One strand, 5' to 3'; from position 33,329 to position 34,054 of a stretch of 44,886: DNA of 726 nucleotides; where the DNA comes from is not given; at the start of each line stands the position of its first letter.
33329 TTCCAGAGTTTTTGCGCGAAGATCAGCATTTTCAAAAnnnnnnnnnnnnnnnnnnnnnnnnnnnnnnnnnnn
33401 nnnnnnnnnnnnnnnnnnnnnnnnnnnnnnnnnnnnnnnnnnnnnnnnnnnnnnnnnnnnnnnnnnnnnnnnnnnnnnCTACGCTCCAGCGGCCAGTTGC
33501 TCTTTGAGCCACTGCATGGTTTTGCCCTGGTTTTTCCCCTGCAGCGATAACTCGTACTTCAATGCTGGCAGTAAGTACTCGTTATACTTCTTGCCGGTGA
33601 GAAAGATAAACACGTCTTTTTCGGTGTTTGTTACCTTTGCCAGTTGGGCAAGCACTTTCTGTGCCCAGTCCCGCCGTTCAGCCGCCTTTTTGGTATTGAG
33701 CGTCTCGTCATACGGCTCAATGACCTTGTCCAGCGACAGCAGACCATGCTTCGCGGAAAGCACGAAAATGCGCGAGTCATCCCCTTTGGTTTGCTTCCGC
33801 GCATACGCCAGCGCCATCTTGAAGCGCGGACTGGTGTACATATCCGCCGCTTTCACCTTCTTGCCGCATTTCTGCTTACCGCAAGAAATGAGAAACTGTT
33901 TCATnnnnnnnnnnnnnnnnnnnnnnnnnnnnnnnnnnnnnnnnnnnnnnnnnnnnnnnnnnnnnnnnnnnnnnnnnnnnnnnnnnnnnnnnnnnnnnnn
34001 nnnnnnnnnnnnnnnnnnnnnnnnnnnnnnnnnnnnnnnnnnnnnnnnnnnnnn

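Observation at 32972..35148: AT-rich four-gene cluster of small DNA-base-recognition proteins (MGMT/ATL-like, EndoIII-type Fe-S glycosylase, DUF6884-like, unknown)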

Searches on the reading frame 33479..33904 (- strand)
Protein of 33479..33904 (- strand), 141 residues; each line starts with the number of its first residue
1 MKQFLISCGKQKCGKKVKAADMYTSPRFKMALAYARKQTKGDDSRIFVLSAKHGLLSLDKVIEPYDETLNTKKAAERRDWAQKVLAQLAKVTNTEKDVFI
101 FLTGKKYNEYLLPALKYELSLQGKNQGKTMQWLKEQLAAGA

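Call 3: search_protein_families(library=pfam, proteins=[window:33479-33904:-], max_evalue=1)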
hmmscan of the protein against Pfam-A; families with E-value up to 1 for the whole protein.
window:33479-33904:- (141 aa): 3 families
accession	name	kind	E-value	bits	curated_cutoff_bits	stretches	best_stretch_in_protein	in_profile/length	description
PF21818.3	DUF6884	-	1.9e-39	135.3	30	1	4-135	2-135/135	Family of unknown function (DUF6884)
PF10307.15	HAD_SAK_1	-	0.043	14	25.6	1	65-110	45-89/203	HAD domain family 1 in Swiss Army Knife RNA repair proteins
PF22454.1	PQQ_syn_pqqF_N_2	-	0.13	12.7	27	1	32-107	34-107/147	PQQ synthase PqqF, N-terminal lobe domain 2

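Call 4: search_protein_families(library=padloc, proteins=[window:33479-33904:-], max_evalue=1)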
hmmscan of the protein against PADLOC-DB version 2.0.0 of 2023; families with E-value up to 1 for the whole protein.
window:33479-33904:- (141 aa): 3 families
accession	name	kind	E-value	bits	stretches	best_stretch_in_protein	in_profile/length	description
PDLC04712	PDC-M57A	-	6.9e-44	147.6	1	3-137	4-136/138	-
PDLC02815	DpdC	-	7.9e-05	20.2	1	15-76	51-108/312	DpdC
PDLC02818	DpdC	-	0.0015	15.9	1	14-71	52-105/319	DpdC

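Call 5: search_protein_families(library=ncbifam, proteins=[window:33479-33904:-], max_evalue=1)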
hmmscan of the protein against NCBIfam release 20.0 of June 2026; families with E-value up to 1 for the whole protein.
window:33479-33904:- (141 aa): 1 family
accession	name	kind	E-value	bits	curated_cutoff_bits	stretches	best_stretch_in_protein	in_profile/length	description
TIGR00270.2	TIGR00270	equivalog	0.1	12.4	110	1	11-90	30-99/159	multiprotein bridging factor aMBF1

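Call 6: search_protein_families(library=phrogs, proteins=[window:33479-33904:-], max_evalue=1)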
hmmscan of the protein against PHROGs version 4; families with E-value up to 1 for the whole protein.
window:33479-33904:- (141 aa): 3 families
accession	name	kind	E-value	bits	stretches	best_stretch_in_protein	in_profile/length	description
phrog_5935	-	unknown function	1.2e-24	87.9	1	5-120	11-121/155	-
phrog_5436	-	unknown function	5.4e-16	60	1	5-81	131-207/267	-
phrog_29342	-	unknown function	0.22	13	1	17-53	41-77/80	-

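Call 19: search_solved_structures(query=window:33479-33904:-, max_evalue=10, show_alignments=1)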
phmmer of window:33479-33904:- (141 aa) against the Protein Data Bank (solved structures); distinct sequences matched with E-value up to 10: 0.

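Call 21: find_encoding_contigs(protein=window:33479-33904:-, flank=8000, max_places=8)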
Protein window:33479-33904:- (141 aa): 1 contig read that carries it; 1 place shown.
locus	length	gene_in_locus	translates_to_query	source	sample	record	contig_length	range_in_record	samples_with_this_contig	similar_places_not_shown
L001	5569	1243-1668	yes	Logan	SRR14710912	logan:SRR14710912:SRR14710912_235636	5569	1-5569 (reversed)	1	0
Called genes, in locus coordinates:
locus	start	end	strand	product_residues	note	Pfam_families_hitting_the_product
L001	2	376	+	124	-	?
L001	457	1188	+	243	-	-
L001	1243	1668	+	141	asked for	PF21818:DUF6884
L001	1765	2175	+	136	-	-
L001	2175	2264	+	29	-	-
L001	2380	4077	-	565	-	PF00501:AMP-binding, PF23562:AMP-binding_C_3 (weak)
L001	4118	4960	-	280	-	PF00702:Hydrolase (faint), PF08282:Hydrolase_3, PF05116:S6PP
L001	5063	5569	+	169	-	?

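Call 58: search_dna_similar(query=window:33479-33904:-, collection=phages, mode=protein, max_evalue=0.001, max_rows=25)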
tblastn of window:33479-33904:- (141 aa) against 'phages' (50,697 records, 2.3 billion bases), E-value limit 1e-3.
Records with a match: 158; places in all: 158; records where one place covers at least 80% of the query: 7.
Best place of each record, by identity: <60% 158.
By first word of the organism name: Mycobacterium 141; Caulobacter 5; Microbacterium 3; Myxococcus 2; Mycolicibacterium 2; Rhodococcus 2; Fusobacterium 1; Bradyrhizobium 1; Acinetobacter 1.
By host as written in the record: Mycobacterium smegmatis mc2 155 76; Mycobacterium smegmatis mc#155 27; Mycobacterium smegmatis mc2155 10; Mycobacterium tuberculosis; Mycobacterium smegmatis 7; - 6; Caulobacter segnis CBR1 4; Mycolicibacterium smegmatis MC2 155 4; Microbacterium paraoxydans NWU1 3; and 16 more.
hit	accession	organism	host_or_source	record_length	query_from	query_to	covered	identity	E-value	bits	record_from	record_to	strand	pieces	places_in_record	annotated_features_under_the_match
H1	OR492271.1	Fusobacterium phage phiFN37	Fusobacterium necrophorum subsp. ...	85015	2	137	96%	42.3%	2e-20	92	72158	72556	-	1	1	hypothetical protein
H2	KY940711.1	Bradyrhizobium phage BDU-MI-1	Bradyrhizobium diazoefficiens USDA110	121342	1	137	97%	35.9%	2e-19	88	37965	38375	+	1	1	hypothetical protein (x2)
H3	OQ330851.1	Caulobacter phage W2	Caulobacter segnis CBR1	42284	5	133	91%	34.1%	9e-13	69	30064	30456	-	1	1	hypothetical protein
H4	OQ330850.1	Caulobacter phage TMCBR4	Caulobacter segnis CBR1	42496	5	133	91%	34.1%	9e-13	69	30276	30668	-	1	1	hypothetical protein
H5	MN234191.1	Microbacterium phage Naby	Microbacterium paraoxydans NWU1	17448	1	137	97%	31.4%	7e-9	58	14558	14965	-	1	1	21: hypothetical protein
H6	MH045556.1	Microbacterium phage BonaeVitae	Microbacterium paraoxydans NWU1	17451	1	137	97%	31.4%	7e-9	58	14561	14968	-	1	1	21: hypothetical protein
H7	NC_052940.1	Microbacterium phage BonaeVitae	Microbacterium paraoxydans NWU1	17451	1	137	97%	31.4%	7e-9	58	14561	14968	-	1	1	21: hypothetical protein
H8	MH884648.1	Caulobacter phage Kronos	Caulobacter sp. CBR1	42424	5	111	76%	33.6%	2e-11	66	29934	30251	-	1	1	hypothetical protein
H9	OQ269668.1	Caulobacter phage TMCBR2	Caulobacter segnis CBR1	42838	5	111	76%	32.7%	4e-11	65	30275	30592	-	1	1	hypothetical protein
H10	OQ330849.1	Caulobacter phage TMCBR3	Caulobacter segnis CBR1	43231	5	111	76%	32.7%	4e-11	65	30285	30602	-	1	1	hypothetical protein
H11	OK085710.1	Myxococcus phage Mx4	Myxococcus xanthus DZ1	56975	5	91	62%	37.9%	6e-11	64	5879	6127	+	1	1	hypothetical protein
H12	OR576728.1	Myxococcus phage Mx4 ts27htf-1hrm-1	Myxococcus sp.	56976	5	91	62%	37.9%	6e-11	64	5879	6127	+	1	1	hypothetical protein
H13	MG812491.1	Mycobacterium phage ItsyBitsy1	Mycobacterium smegmatis mc2 155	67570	5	100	68%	30.9%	3e-4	45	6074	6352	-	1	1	hypothetical protein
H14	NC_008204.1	Mycobacterium phage Qyrzula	Mycobacterium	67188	5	100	68%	30.9%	3e-4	45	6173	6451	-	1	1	gp8 | RuvC-like Holliday junction resolvase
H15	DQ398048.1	Mycobacterium phage Qyrzula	Mycobacterium sp.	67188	5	100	68%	30.9%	3e-4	45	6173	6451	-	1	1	8: hypothetical protein | 9: RuvC-like resolvase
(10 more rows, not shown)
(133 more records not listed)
